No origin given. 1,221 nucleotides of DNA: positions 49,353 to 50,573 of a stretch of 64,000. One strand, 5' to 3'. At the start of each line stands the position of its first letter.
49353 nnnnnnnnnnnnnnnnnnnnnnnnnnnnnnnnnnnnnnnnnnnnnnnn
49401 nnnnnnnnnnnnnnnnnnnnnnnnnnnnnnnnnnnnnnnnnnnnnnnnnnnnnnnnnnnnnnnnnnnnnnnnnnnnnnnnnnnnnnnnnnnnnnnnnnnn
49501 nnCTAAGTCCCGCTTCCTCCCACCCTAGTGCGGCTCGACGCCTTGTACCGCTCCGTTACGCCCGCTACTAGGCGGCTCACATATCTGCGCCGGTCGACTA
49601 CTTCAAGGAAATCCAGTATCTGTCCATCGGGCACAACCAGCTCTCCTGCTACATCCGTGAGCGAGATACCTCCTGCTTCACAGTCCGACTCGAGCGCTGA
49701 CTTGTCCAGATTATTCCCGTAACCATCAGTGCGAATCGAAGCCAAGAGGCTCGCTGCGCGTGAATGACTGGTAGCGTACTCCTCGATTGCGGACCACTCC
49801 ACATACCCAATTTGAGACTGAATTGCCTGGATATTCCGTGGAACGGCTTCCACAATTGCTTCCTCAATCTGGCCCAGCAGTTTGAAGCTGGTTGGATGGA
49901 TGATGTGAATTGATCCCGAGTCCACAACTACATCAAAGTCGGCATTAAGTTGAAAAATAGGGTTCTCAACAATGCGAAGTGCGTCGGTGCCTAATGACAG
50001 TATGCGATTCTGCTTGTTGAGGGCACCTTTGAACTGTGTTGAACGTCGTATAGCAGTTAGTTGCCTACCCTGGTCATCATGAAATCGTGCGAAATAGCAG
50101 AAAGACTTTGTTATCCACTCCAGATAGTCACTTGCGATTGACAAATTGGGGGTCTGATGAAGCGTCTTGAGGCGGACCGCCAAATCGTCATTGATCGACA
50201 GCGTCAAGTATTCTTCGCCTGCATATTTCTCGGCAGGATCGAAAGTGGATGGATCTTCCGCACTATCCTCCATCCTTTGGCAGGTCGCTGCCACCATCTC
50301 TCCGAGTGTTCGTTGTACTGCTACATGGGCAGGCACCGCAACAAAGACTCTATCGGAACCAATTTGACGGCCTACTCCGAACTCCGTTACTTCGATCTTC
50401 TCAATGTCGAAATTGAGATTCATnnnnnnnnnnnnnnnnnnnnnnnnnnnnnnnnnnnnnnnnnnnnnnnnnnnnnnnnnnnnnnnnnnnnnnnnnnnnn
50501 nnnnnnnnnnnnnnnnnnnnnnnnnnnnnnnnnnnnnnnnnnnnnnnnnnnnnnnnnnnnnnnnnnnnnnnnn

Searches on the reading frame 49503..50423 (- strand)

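Call 56: search_protein_families(library=pfam, proteins=[window:49503-50423:-], max_evalue=0.001)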
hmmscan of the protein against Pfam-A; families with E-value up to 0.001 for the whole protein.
window:49503-50423:- (306 aa): 1 family
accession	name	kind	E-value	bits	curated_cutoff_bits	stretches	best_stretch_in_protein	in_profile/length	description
PF16162.10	KwaB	-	0.00015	22.3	26.3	1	120-236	16-133/186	Kiwa protein KwaB-like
